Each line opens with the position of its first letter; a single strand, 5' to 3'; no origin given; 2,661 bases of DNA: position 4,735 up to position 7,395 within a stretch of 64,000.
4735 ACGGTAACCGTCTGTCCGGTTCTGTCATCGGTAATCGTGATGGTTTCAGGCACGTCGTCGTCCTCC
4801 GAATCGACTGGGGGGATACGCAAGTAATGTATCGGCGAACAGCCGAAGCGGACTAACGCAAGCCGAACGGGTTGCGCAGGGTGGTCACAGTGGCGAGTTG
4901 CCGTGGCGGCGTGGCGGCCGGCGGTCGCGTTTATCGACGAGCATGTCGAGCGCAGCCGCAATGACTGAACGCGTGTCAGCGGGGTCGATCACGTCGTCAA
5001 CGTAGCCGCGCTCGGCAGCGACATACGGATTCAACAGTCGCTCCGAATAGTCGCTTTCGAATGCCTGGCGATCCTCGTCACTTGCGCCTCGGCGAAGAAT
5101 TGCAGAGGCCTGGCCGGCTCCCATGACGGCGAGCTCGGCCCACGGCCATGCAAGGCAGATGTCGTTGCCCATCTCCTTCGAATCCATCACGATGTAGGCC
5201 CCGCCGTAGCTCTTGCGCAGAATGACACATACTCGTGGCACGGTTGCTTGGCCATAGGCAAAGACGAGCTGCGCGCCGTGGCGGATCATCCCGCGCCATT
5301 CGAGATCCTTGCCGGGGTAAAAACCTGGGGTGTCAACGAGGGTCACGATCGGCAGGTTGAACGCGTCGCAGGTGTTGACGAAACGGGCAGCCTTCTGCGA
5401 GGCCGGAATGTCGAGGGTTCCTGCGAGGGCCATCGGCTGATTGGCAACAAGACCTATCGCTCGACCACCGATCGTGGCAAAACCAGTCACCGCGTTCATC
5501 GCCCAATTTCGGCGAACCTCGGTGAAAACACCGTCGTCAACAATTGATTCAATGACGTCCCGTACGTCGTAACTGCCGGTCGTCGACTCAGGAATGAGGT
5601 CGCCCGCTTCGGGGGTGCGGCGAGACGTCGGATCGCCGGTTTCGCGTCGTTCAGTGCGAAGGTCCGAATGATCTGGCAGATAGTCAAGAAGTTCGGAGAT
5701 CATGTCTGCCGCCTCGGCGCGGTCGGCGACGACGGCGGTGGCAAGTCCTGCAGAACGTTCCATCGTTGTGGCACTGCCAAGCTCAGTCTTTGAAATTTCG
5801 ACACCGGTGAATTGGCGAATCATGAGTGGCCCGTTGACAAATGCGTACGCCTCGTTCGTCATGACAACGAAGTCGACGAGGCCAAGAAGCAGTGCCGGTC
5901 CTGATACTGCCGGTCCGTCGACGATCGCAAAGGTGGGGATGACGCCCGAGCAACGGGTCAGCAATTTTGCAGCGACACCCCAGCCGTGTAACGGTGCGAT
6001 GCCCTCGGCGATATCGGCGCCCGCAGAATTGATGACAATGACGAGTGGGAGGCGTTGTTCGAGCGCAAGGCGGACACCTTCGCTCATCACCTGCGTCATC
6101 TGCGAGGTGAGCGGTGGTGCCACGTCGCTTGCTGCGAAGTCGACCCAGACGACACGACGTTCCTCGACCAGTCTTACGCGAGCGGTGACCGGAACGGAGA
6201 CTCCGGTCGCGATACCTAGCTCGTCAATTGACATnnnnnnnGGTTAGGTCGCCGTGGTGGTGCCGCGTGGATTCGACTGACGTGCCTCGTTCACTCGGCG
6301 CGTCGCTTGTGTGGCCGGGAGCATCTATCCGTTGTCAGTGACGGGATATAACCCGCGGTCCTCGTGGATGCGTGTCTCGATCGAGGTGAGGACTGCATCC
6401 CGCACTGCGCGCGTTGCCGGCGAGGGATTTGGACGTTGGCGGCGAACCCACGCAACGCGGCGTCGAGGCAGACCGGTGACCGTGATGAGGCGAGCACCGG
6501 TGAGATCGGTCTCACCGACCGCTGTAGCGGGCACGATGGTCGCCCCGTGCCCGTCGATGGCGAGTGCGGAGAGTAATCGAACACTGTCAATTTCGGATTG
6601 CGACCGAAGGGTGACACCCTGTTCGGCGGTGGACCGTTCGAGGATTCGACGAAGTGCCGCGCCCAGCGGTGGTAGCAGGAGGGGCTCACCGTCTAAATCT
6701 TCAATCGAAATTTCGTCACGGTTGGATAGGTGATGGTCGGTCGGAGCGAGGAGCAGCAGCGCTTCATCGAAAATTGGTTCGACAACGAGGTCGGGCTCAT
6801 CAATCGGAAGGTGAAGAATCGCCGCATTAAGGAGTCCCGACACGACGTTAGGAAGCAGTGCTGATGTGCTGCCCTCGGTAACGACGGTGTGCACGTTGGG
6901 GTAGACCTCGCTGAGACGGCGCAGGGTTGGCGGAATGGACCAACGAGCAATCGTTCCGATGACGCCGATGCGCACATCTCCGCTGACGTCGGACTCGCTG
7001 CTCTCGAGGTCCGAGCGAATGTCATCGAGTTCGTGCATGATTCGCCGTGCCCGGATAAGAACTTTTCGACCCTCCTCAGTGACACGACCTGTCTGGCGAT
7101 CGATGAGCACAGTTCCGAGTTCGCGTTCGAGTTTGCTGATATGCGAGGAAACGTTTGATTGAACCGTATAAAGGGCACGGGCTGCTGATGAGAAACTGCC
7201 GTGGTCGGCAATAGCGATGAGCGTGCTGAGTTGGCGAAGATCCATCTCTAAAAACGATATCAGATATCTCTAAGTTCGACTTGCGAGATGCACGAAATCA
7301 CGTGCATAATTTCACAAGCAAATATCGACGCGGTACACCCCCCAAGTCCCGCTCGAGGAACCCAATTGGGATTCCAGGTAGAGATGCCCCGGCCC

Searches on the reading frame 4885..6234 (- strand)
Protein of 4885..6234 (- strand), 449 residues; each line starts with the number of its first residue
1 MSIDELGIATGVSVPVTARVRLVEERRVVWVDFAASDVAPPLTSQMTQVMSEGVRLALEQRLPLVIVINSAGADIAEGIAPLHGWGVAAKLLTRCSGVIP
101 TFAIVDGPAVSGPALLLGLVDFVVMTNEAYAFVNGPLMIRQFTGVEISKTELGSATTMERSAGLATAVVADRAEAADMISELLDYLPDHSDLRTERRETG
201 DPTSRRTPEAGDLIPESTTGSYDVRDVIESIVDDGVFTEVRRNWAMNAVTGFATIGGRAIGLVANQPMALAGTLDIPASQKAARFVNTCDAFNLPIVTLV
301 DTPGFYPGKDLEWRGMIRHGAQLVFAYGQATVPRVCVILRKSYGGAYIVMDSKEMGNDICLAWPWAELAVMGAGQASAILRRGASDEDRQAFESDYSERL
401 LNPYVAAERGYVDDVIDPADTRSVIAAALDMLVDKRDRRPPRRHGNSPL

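Call 7: search_protein_families(library=ncbifam, proteins=[window:4885-6234:-])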
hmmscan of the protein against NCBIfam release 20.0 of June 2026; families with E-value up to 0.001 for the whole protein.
window:4885-6234:- (449 aa): 6 families
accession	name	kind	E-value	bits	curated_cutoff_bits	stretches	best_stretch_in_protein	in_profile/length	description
TIGR01117.1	mmdA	subfamily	2.4e-121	406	998.8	1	51-449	107-512/512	methylmalonyl-CoA decarboxylase subunit alpha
NF041504.1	AccA_sub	subfamily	2.3e-15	56.7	300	1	272-345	73-147/257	carboxyltransferase subunit alpha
NF004344.0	PRK05724.1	equivalog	2.2e-14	53.4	357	1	280-347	138-206/319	acetyl-CoA carboxylase carboxyltransferase subunit alpha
TIGR00513.1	accA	equivalog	3.1e-12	46.5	319.3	1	280-346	138-205/321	acetyl-CoA carboxylase carboxyl transferase subunit alpha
NF008971.0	PRK12319.1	equivalog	8e-09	35.4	406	1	279-346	84-152/256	acetyl-CoA carboxylase carboxyl transferase subunit alpha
TIGR03134.1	malonate_gamma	equivalog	6e-08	32.5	237.15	1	224-382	2-171/258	biotin-independent malonate decarboxylase subunit gamma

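Call 8: search_protein_families(library=pfam, proteins=[window:4885-6234:-])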
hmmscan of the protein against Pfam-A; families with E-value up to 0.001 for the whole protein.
window:4885-6234:- (449 aa): 2 families
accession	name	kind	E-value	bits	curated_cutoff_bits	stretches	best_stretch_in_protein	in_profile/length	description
PF01039.27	Carboxyl_trans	-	3.6e-114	382.5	22.3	1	19-446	58-492/493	Carboxyl transferase domain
PF03255.19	ACCA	-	2.9e-15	56.7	23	1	280-385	134-235/310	Acetyl co-enzyme A carboxylase carboxyltransferase-like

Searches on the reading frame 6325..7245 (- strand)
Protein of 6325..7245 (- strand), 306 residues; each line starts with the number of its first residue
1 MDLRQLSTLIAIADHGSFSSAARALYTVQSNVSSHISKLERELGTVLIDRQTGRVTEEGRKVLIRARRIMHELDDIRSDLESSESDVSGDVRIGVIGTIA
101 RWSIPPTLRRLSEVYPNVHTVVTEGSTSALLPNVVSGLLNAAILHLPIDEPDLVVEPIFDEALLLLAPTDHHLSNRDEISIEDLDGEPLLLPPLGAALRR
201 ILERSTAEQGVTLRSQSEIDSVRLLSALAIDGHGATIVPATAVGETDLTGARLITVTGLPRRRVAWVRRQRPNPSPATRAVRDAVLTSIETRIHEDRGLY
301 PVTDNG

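Call 7: search_protein_families(library=ncbifam, proteins=[window:6325-7245:-])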
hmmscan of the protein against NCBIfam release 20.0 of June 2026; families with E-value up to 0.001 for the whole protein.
window:6325-7245:- (306 aa): 50 families (the best 25 are shown)
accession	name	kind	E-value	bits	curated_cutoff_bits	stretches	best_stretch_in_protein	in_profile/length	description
NF008416.0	PRK11242.1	equivalog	1.1e-36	126.7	277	1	1-292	1-294/300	transcriptional regulator CynR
NF040786.1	LysR_Sec_metab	equivalog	3.2e-36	124.8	250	1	1-265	1-273/298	selenium metabolism-associated LysR family transcriptional regulator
NF053705.1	TransRegGltCGpos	equivalog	7.9e-35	120.5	350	1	1-257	1-260/300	glutamate biosynthesis transcriptional regulator GltC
TIGR03339.1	phn_lysR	subfamily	7.1e-34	117.3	341.1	1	5-253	1-249/279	aminoethylphosphonate catabolism associated LysR family transcriptional regulator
NF008361.0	PRK11151.1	equivalog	1.1e-33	116.9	329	1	1-270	1-274/305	DNA-binding transcriptional regulator OxyR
NF047520.1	trans_act_CidR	equivalog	5.4e-32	111.1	415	1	1-252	1-254/292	cidABC operon transcriptional activator CidR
NF047711.1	PutUtilRegPtrR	equivalog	5.3e-31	107.8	400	1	1-243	1-239/283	putrescine utilization regulator PtrR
NF045990.1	TransRegCbbRRhodb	equivalog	4.6e-29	101.4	450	1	2-287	7-298/304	LysR family regulator CbbR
NF008410.0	PRK11233.1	equivalog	1.3e-27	96.7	309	1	1-298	1-300/305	nitrogen assimilation transcriptional regulator NAC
NF045775.1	acetoin_reg_AlsR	exception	7.2e-27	94.6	430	1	1-242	1-246/290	acetoin biosynthesis transcriptional regulator AlsR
TIGR02424.1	TF_pcaQ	equivalog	6.8e-26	90.9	303.8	1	2-286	4-295/300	pca operon transcription factor PcaQ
NF009327.0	PRK12684.1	subfamily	1.5e-24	86.8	402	1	1-195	1-200/313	CysB family HTH-type transcriptional regulator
NF009324.0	PRK12679.1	equivalog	2.1e-22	79.7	491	1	17-212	18-217/316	HTH-type transcriptional regulator Cbl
NF040889.1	trans_reg_YeiE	equivalog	2.6e-22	79.4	480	1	2-245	4-244/288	DNA-binding transcriptional regulator YeiE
NF009326.0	PRK12681.1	equivalog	3.7e-22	79.2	436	1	1-211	1-216/324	HTH-type transcriptional regulator CysB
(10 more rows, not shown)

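Call 8: search_protein_families(library=pfam, proteins=[window:6325-7245:-])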
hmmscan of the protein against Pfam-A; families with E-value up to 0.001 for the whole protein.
window:6325-7245:- (306 aa): 2 families
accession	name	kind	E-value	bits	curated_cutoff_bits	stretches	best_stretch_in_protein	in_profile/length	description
PF03466.25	LysR_substrate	-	1.7e-39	135.8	28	1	87-286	4-205/209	LysR substrate binding domain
PF00126.33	HTH_1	-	8.4e-18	64.5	26.6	1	3-60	1-60/60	Bacterial regulatory helix-turn-helix protein, lysR family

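Call 13: find_related_loci(query=window:6325-7245:-, collection=genome_contigs, flank=4000)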
Query window:6325-7245:- (306 aa) in genome_contigs; peptide patterns used: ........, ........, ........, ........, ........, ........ (x = any residue, [..] = any of these).
599 stretches matched a pattern (row limit reached: there are more); 442 encode a relative of the query (tblastn E <= 1e-3); the best 80 are kept; 80 distinct loci.
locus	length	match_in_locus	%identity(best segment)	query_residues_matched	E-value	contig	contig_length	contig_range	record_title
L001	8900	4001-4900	74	1-300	2e-147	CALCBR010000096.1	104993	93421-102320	MAG TPA_asm: uncultured Acidimicrobiaceae bacterium isolate ERR599029_bin.93_CONCOCT_v1.1_MAG genome assembly, contig: E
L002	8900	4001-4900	74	1-300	4e-147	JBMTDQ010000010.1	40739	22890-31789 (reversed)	MAG: Ilumatobacteraceae bacterium isolate LKB_V2_S15_50percent_par_metabat.74 NODE_259_length_40739_cov_5.406745, whole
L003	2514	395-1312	74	1-306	8e-156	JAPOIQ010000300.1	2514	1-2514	MAG: bacterium isolate bin40 k141_3060815_length_2514_cov_6.0000, whole genome shotgun sequence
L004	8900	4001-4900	73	1-300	2e-146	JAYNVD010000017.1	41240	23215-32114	MAG: Ilumatobacteraceae bacterium isolate 139561_S162_metabat_bins_sens.tsv.114 NODE_935_length_41240_cov_6.287702, whol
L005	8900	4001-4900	73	1-300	4e-146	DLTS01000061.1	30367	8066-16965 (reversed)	MAG TPA_asm: Acidimicrobiaceae bacterium UBA7830 UBA7830_contig_51408, whole genome shotgun sequence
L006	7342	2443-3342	73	1-300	1e-145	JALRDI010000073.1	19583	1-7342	MAG: Ilumatobacteraceae bacterium isolate JJ.38 JJ_870601, whole genome shotgun sequence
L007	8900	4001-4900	73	1-300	2e-145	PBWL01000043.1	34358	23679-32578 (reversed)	MAG: Acidimicrobiaceae bacterium isolate RS817 44531, whole genome shotgun sequence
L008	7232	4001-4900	73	1-300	2e-143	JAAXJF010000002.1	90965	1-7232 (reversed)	MAG: Acidimicrobiaceae bacterium isolate SW22112_bin_9 NODE_89_length_90965_cov_9.712463, whole genome shotgun sequence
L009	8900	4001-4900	74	1-300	4e-147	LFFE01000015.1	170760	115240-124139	MAG: Actinobacteria bacterium casp-actino5 cas-m33, whole genome shotgun sequence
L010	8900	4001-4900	63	1-300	3e-112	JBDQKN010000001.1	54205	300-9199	MAG: Ilumatobacteraceae bacterium isolate SFB_27D_19FebDec_coas_27 k141_142756_length_54205_cov_96.1704, whole genome sh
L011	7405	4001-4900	65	1-300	3e-109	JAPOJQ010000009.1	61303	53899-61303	MAG: Actinomycetota bacterium isolate bin67 k141_548095_length_61303_cov_17.0000, whole genome shotgun sequence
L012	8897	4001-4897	58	1-300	3e-106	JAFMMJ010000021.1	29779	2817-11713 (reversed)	MAG: Ilumatobacteraceae bacterium isolate DEBay_Sum22NL08_93 NODE_621_length_29779_cov_104.926524, whole genome shotgun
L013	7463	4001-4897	58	1-300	8e-106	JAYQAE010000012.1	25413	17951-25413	MAG: Ilumatobacteraceae bacterium isolate 139586_S187_concoct_bins.tsv.025_sub NODE_1741_length_25413_cov_8.524765, whol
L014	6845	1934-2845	56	1-304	3e-103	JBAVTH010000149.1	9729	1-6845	MAG: Ilumatobacteraceae bacterium isolate MFD01649_ilm_asm_bin38 k127_84023, whole genome shotgun sequence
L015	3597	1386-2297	55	1-304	2e-103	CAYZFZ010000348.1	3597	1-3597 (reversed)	MAG TPA_asm: uncultured Bifidobacterium sp. isolate SRP342105_co3_197 genome assembly, contig: NODE_41787_length_3597_co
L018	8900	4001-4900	54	1-300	2e-101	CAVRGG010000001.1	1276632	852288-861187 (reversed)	MAG: uncultured Acidimicrobiaceae bacterium isolate MFD05442.bin.1.296 genome assembly, contig: contig_11202, whole geno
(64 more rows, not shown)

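Call 21: search_solved_structures(query=window:6325-7245:-, max_evalue=1e-10)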
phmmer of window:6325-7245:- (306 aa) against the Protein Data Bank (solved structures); distinct sequences matched with E-value up to 1e-10: 24.
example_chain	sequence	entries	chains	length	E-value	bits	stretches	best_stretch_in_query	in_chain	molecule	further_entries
4x6g_A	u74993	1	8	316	2.6e-24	89.4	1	2-248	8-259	OxyR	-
6g1b_B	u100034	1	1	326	1.6e-22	83.5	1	3-244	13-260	Hydrogen peroxide-inducible genes activator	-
6g1b_J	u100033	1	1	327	1.7e-22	83.5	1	3-244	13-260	Hydrogen peroxide-inducible genes activator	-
6g4r_B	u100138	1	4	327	2.3e-22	83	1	3-244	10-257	Hydrogen peroxide-inducible genes activator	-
6g1d_C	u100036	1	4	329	2.3e-22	83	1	3-244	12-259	Hydrogen peroxide-inducible genes activator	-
5y2v_A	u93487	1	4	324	1.9e-20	76.7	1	3-264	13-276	Rubisco operon transcriptional regulator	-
8h3v_S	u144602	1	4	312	3.8e-20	75.7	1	1-249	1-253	NtcB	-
7l4s_A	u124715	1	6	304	1.7e-17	67.1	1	3-150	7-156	Transcriptional regulator of oxidative stress OxyR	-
1i69_A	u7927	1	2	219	1.7e-17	67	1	87-270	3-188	HYDROGEN PEROXIDE-INDUCIBLE GENES ACTIVATOR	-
1i6a_A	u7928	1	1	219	2.3e-17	66.6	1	87-270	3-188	HYDROGEN PEROXIDE-INDUCIBLE GENES ACTIVATOR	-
1al3_A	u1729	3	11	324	1.1e-16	64.4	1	1-243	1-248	CYS REGULON TRANSCRIPTIONAL ACTIVATOR CYSB | HTH-type transcriptional regulator CysB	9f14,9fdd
4gwo_A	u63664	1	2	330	1.2e-15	60.9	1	1-241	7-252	HTH-type transcriptional regulator CysB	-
3jv9_A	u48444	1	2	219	1.7e-15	60.5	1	87-287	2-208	Transcriptional regulator, LysR family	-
2h99_A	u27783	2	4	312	2.4e-15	60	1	1-242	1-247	HTH-type transcriptional regulator benM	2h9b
3fzv_A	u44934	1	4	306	3e-15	59.7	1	3-256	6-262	Probable transcriptional regulator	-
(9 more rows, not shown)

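Call 22: search_solved_structures(query=window:6325-7245:-, max_evalue=1e-20, show_alignments=3)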
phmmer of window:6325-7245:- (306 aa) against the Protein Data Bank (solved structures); distinct sequences matched with E-value up to 1e-20: 5.
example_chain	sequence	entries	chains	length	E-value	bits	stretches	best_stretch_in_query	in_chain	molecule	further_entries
4x6g_A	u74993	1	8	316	2.6e-24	89.4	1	2-248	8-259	OxyR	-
6g1b_B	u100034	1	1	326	1.6e-22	83.5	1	3-244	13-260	Hydrogen peroxide-inducible genes activator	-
6g1b_J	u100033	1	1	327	1.7e-22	83.5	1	3-244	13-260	Hydrogen peroxide-inducible genes activator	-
6g4r_B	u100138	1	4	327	2.3e-22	83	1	3-244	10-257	Hydrogen peroxide-inducible genes activator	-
6g1d_C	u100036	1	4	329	2.3e-22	83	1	3-244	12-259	Hydrogen peroxide-inducible genes activator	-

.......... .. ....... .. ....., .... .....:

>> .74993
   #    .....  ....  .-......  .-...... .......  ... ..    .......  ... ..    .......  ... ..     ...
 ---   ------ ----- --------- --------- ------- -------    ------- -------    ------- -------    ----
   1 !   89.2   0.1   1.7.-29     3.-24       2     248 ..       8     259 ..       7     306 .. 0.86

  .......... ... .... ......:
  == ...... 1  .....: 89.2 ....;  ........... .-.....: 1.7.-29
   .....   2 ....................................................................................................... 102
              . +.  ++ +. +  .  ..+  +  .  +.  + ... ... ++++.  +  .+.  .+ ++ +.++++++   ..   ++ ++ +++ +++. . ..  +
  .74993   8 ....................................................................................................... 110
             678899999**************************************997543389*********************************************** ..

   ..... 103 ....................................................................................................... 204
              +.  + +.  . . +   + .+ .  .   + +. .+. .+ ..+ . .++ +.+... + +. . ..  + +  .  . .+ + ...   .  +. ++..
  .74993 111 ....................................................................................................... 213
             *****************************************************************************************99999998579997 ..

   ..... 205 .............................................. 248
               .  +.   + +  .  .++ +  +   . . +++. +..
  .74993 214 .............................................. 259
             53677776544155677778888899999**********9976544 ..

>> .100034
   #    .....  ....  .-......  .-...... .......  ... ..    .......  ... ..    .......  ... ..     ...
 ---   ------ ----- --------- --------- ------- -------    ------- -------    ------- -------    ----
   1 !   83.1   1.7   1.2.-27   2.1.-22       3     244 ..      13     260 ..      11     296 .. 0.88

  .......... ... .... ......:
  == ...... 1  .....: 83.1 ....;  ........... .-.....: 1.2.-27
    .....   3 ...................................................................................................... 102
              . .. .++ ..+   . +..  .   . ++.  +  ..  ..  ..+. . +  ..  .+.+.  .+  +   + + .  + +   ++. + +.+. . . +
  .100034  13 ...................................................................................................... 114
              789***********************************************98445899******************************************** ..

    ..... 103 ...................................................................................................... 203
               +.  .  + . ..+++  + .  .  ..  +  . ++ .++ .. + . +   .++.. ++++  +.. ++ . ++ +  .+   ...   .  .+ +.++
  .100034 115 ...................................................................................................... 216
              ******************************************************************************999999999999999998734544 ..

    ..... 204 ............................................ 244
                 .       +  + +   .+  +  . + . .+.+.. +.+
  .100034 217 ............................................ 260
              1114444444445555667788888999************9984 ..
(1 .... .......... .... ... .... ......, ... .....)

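Call 71: find_homologous_proteins(query=L018:2332-3777:-, region=1-215, max_evalue=0.00001)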
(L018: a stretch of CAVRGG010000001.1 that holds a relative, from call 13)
Query L018:2332-3777:-, residues 1-215 (215 aa): 3777 proteins with E <= 0.00001 among 8000 candidates; the best 120 are listed.
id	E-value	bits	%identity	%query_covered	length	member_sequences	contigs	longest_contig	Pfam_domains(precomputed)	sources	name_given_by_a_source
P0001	1.1e-131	455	100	100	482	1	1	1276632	PF01553.27,PF12710.14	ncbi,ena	-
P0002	3.1e-125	434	95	100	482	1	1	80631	PF01553.27,PF12710.14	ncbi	-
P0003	5.4e-118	410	89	100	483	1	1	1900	PF00702.33,PF01553.27,PF12710.14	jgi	jgi:putative phosphoserine phosphatase / 1-acylglycerol-3-phosphate O-acyltransferase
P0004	1.4e-117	409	88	100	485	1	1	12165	PF01553.27,PF12710.14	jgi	jgi:putative phosphoserine phosphatase / 1-acylglycerol-3-phosphate O-acyltransferase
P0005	3.3e-117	408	88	100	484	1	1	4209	PF01553.27,PF12710.14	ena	-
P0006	6.0e-117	407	88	100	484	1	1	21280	PF01553.27,PF12710.14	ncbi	ncbi:MAG: HAD-IB family hydrolase [Ilumatobacteraceae bacterium]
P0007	1.1e-116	406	87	100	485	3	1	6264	PF01553.27,PF12710.14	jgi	jgi:putative phosphoserine phosphatase/1-acylglycerol-3-phosphate O-acyltransferase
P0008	1.3e-116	406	88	100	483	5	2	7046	PF00702.33,PF01553.27,PF12710.14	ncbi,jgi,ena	jgi:putative phosphoserine phosphatase/1-acylglycerol-3-phosphate O-acyltransferase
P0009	1.9e-116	405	88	100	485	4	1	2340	PF00702.33,PF01553.27,PF12710.14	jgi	jgi:putative phosphoserine phosphatase/1-acylglycerol-3-phosphate O-acyltransferase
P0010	2.0e-116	405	88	100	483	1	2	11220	PF00702.33,PF01553.27,PF12710.14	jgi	jgi:putative phosphoserine phosphatase / 1-acylglycerol-3-phosphate O-acyltransferase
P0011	3.0e-116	405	87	100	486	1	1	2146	PF01553.27,PF12710.14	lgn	-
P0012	5.1e-116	404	86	100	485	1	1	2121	PF00702.33,PF01553.27,PF12710.14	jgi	jgi:putative phosphoserine phosphatase/1-acylglycerol-3-phosphate O-acyltransferase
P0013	8.2e-116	403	88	100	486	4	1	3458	PF01553.27,PF12710.14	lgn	-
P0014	9.8e-116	403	88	100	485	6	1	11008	PF01553.27,PF12710.14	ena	-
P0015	1.2e-115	403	87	100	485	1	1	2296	PF00702.33,PF01553.27,PF12710.14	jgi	jgi:putative phosphoserine phosphatase/1-acylglycerol-3-phosphate O-acyltransferase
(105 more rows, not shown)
